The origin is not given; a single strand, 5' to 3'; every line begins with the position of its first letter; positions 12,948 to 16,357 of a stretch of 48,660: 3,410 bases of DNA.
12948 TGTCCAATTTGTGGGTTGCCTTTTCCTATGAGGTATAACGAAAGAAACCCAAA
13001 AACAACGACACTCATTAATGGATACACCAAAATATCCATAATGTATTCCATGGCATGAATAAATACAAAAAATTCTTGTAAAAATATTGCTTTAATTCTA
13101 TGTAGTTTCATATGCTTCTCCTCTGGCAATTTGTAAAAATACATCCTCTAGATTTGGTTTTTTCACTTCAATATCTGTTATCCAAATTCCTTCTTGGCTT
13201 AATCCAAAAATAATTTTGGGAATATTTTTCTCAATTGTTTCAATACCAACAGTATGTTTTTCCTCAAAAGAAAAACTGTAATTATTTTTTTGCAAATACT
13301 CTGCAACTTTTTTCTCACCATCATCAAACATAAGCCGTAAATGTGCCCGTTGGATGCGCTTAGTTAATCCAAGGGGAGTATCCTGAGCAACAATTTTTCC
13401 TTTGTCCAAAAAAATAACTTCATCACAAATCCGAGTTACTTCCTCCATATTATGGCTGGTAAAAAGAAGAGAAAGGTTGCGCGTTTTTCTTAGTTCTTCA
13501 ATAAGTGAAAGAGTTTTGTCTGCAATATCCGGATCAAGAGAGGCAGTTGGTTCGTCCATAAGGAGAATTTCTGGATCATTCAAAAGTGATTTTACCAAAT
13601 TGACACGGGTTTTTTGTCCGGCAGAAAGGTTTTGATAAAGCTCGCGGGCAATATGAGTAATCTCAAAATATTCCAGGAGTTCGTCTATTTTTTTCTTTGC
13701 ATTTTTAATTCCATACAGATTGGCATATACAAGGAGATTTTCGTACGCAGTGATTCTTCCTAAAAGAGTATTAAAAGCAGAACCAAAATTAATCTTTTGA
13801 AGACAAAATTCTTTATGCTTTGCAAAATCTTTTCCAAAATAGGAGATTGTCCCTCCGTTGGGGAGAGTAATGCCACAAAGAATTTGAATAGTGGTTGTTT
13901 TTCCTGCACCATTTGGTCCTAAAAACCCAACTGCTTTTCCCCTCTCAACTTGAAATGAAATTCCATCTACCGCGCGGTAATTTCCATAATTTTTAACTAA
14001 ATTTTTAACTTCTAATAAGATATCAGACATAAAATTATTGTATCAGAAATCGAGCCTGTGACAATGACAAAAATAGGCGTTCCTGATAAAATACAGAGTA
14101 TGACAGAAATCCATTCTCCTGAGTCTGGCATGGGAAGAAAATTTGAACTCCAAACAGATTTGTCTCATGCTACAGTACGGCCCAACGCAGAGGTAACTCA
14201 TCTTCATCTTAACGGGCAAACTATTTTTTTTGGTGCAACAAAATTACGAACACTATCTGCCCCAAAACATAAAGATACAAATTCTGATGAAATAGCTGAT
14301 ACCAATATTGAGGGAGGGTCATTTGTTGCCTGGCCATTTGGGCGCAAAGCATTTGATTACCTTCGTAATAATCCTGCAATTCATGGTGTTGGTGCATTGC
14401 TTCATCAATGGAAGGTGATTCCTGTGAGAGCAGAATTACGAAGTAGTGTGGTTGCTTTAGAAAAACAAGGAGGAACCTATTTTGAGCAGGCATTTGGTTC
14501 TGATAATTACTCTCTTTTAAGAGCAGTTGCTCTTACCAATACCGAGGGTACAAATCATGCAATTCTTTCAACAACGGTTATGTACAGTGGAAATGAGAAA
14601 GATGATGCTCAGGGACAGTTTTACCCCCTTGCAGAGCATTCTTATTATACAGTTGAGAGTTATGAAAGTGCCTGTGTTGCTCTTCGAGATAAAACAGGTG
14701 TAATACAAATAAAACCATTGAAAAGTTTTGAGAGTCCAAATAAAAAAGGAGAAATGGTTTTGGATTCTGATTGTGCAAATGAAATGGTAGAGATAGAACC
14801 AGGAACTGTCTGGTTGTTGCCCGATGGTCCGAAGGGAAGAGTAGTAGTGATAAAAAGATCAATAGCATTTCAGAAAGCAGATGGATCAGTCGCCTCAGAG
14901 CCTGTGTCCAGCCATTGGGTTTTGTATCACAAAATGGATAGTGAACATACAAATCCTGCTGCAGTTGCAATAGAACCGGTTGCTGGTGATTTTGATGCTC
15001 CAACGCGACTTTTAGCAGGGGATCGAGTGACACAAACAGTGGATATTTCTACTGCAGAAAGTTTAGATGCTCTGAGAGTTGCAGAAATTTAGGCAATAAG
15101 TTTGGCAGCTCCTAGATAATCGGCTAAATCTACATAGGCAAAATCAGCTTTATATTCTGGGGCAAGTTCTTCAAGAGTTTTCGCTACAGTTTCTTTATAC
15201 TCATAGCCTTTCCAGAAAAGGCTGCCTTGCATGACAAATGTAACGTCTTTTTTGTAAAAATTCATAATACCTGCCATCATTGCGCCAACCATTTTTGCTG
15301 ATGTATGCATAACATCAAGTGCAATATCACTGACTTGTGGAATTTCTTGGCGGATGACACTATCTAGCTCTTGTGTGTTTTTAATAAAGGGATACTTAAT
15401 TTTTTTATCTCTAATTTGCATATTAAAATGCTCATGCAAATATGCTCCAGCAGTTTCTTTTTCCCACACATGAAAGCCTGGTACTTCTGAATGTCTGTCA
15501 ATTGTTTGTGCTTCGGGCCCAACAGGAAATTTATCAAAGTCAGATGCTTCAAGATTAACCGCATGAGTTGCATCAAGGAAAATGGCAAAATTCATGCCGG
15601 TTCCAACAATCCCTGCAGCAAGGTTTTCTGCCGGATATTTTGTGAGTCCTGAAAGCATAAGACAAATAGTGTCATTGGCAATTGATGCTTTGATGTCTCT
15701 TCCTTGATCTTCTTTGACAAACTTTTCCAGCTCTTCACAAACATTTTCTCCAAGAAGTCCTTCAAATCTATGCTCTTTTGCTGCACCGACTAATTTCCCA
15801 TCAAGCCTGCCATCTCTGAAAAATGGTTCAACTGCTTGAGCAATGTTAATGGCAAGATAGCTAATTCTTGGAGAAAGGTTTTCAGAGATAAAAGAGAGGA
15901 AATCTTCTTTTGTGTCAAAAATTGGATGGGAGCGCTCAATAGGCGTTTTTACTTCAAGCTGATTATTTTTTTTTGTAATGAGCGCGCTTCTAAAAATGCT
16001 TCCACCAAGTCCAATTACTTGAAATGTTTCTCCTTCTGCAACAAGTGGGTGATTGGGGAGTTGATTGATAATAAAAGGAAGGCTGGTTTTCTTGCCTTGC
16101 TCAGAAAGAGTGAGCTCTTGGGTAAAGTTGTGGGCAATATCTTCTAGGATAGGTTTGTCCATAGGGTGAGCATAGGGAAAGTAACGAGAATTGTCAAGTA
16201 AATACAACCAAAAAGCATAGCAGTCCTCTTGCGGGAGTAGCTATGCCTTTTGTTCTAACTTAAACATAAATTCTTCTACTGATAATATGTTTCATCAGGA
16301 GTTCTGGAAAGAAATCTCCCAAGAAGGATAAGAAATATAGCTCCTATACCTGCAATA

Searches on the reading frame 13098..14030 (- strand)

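Call 26: search_protein_families(library=pfam, proteins=[window:13098-14030:-], max_evalue=0.001)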
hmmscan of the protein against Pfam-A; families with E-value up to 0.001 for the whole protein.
window:13098-14030:- (310 aa): 2 families
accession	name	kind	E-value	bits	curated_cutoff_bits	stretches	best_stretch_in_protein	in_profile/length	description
PF00005.33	ABC_tran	-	1.2e-29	104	25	1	22-163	2-137/137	ABC transporter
PF13304.12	AAA_21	-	2.1e-11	44.9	27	1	118-197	221-302/304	AAA domain, putative AbiEii toxin, Type IV TA system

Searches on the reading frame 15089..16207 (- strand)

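Call 26: search_protein_families(library=pfam, proteins=[window:15089-16207:-], max_evalue=0.001)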
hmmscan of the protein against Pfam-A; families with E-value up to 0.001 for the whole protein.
window:15089-16207:- (372 aa): 2 families
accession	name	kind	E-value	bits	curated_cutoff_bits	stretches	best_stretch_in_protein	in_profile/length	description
PF03727.22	Hexokinase_2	-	5.3e-12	46.1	24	2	275-369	136-238/242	Hexokinase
PF00349.27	Hexokinase_1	-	2.1e-06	28.1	24.3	1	17-186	12-198/201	Hexokinase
